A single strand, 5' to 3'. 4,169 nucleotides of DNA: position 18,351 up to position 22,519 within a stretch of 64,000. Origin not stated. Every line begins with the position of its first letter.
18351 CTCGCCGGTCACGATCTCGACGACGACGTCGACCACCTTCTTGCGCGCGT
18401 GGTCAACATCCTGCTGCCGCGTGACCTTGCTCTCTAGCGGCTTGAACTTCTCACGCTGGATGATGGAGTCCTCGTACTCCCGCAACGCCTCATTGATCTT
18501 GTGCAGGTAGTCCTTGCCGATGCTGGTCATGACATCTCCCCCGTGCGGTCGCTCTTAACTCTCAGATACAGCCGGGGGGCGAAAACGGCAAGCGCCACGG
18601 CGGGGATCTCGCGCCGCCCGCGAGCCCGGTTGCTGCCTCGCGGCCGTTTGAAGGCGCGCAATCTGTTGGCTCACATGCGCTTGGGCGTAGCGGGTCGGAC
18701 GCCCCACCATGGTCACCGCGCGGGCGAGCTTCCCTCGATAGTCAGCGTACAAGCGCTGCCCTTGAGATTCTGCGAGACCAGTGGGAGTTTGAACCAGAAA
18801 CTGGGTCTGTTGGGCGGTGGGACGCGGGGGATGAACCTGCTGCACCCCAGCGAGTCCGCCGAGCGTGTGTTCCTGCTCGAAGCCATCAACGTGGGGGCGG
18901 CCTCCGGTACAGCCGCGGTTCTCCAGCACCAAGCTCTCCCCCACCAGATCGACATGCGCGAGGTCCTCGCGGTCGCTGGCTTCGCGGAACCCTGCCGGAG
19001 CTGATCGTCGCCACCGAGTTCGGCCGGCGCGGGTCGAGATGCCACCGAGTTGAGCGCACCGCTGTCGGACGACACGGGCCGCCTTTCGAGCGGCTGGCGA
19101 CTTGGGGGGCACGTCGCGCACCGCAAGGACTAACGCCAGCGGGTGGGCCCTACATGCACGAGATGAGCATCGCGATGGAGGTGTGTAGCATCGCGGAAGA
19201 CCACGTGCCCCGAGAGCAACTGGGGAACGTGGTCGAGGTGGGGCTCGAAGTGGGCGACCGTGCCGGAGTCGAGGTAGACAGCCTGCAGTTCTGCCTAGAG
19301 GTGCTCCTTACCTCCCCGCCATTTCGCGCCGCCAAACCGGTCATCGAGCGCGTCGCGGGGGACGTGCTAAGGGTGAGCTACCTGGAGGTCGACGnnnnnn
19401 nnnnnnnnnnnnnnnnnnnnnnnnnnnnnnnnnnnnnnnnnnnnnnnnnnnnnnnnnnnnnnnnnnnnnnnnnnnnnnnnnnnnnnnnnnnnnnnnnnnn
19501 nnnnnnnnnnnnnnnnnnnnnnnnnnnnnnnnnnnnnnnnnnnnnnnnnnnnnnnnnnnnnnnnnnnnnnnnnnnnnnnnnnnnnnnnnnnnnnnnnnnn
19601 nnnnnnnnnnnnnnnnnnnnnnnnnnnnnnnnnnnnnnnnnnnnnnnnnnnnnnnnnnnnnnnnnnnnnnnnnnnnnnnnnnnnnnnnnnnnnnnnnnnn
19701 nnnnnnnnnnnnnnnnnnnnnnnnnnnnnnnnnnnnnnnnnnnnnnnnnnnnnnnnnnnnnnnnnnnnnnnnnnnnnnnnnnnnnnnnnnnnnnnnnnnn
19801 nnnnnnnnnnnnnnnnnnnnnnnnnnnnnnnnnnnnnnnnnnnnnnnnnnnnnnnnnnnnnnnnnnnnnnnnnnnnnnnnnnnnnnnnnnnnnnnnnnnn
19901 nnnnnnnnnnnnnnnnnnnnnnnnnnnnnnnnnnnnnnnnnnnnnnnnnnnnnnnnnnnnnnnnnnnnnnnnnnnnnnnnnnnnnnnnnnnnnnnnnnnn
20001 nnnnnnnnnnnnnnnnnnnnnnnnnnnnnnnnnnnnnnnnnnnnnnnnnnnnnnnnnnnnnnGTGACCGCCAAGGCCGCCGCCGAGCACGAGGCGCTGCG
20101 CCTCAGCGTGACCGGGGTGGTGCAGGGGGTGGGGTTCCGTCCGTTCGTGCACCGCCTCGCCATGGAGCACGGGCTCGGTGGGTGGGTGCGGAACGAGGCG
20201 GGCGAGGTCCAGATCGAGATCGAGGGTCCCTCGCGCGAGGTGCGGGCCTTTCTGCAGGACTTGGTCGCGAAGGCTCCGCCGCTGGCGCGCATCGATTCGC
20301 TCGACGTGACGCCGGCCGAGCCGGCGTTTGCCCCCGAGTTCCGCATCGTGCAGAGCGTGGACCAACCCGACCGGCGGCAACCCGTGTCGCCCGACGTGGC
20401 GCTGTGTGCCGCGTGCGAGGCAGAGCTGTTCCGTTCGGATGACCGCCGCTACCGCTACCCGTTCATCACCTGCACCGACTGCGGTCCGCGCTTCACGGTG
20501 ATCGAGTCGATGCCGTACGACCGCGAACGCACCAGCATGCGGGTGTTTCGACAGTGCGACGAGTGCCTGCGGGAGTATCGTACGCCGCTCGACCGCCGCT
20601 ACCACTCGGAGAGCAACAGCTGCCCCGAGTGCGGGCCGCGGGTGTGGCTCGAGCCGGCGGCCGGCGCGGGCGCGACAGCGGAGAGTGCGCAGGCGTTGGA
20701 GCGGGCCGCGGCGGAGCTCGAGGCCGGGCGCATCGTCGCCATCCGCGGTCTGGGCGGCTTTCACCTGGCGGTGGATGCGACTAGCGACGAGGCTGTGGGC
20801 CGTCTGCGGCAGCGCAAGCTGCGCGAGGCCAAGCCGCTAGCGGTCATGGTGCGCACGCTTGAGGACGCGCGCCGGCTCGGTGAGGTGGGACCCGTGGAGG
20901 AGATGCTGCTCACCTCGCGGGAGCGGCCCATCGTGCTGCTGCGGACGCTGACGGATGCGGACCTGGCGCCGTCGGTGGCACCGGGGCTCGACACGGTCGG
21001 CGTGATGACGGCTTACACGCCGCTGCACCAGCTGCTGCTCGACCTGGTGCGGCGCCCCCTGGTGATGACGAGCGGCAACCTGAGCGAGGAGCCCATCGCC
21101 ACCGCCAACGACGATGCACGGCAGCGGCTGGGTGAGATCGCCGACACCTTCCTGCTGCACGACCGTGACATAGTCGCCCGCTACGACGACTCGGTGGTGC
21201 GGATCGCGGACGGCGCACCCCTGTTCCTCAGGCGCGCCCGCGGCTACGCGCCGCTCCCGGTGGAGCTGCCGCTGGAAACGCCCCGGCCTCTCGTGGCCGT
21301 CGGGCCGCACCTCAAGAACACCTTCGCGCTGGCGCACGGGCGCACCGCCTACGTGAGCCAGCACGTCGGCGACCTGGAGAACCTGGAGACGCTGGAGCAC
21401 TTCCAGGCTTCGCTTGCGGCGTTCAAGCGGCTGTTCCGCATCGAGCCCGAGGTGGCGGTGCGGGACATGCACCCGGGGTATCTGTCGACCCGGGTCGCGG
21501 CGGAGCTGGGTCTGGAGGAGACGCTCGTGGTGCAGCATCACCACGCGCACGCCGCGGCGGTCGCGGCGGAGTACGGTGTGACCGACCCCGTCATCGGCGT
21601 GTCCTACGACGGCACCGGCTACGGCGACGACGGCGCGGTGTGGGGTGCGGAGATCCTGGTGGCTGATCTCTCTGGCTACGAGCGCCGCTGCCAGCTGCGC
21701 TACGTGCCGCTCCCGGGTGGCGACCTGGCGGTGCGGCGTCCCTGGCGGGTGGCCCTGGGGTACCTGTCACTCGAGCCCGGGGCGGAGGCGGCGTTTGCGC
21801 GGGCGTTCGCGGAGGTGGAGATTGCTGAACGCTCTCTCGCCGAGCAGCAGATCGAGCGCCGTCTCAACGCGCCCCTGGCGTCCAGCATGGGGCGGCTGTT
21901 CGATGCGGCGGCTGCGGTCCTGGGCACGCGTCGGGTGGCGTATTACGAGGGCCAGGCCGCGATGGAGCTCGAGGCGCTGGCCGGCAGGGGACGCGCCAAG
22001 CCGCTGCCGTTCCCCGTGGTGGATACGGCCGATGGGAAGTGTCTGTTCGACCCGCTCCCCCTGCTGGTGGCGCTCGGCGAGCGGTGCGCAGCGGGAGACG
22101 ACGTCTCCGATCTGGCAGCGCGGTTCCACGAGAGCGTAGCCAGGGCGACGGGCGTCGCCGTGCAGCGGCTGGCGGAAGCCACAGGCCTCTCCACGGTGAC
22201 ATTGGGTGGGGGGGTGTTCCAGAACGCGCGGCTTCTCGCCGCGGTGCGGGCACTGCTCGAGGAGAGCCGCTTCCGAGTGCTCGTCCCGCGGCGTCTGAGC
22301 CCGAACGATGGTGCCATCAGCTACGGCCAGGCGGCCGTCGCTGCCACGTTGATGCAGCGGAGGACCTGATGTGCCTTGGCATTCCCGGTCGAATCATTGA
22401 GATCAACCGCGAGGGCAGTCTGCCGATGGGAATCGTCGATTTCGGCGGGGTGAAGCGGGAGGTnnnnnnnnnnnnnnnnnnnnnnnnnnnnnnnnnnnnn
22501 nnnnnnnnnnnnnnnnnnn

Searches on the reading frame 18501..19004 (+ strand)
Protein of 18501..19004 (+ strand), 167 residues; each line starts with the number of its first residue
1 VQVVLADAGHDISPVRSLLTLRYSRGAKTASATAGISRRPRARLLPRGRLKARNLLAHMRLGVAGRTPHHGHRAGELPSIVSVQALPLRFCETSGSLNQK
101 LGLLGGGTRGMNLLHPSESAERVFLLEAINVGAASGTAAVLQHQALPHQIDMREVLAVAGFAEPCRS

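Call 80: search_protein_families(library=pfam, proteins=[window:18501-19004:+], max_evalue=0.001)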
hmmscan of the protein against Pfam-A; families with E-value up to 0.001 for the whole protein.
window:18501-19004:+ (167 aa): 1 family
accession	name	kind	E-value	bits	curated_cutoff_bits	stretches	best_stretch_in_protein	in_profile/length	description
PF01750.23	HycI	-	0.00028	21.1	23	1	97-156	13-82/130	Hydrogenase maturation protease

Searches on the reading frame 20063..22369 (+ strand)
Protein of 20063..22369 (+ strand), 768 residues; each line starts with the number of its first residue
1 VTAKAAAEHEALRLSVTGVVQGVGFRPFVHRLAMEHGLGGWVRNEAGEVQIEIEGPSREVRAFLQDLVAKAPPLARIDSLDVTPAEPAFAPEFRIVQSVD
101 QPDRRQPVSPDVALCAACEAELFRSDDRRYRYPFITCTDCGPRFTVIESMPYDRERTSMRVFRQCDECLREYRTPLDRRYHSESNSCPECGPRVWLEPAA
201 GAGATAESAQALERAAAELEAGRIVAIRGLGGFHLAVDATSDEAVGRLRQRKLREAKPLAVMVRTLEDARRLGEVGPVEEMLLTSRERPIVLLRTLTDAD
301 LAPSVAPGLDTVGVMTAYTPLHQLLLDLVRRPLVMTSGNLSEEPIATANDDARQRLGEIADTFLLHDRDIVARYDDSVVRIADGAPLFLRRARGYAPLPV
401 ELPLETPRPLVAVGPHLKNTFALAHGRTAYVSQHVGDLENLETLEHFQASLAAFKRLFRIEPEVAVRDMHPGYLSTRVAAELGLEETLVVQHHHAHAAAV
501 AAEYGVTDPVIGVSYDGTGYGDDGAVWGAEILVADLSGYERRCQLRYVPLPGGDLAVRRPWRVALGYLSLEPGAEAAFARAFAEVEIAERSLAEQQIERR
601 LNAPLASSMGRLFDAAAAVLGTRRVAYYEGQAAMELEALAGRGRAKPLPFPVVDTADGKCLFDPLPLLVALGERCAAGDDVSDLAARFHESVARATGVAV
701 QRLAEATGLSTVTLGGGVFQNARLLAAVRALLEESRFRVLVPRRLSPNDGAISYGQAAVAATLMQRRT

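Call 5: search_protein_families(library=ncbifam, proteins=[window:20063-22369:+], max_evalue=0.00001)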
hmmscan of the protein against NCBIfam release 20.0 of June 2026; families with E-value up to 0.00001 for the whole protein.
window:20063-22369:+ (768 aa): 28 families (the best 25 are shown)
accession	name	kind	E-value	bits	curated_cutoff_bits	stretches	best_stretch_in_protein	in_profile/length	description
TIGR00143.1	hypF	equivalog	1.3e-238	793.9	466.1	1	15-760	2-740/741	carbamoyltransferase HypF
TIGR00057.1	TIGR00057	equivalog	1.8e-15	56.7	123.2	1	207-394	6-193/202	L-threonylcarbamoyladenylate synthase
NF011009.0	PRK14435.1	equivalog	2.1e-14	53.4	119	1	10-94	2-86/90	acylphosphatase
NF011017.0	PRK14445.1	equivalog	2.7e-12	46.8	97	1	12-78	6-72/92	acylphosphatase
NF010995.0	PRK14420.1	equivalog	5.4e-12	46.1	110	1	12-85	4-77/91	acylphosphatase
NF011004.0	PRK14430.1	equivalog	1.5e-11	44.5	101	1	9-90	3-84/92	acylphosphatase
NF010999.0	PRK14425.1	equivalog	2.1e-11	43.8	106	1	7-95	3-92/94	acylphosphatase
NF011001.0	PRK14427.1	equivalog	6.6e-11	42.5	100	1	5-89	12-98/105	acylphosphatase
NF011023.0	PRK14452.1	equivalog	7.8e-11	42.1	113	1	7-81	17-91/107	acylphosphatase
NF011007.0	PRK14433.1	equivalog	7.8e-11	42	100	1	15-94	7-86/88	acylphosphatase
NF011010.0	PRK14436.1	equivalog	2.5e-10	40.6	117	1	13-96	7-90/91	acylphosphatase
NF010996.0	PRK14421.1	equivalog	6.2e-10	39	98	1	14-87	8-81/99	acylphosphatase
NF011013.0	PRK14441.1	equivalog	1.7e-09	37.7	114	1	10-88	5-83/93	acylphosphatase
NF011019.0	PRK14448.1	equivalog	1.8e-09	37.6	100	1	14-80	6-72/90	acylphosphatase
NF011005.0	PRK14431.1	equivalog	3.5e-09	36.7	108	1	13-82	5-74/89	acylphosphatase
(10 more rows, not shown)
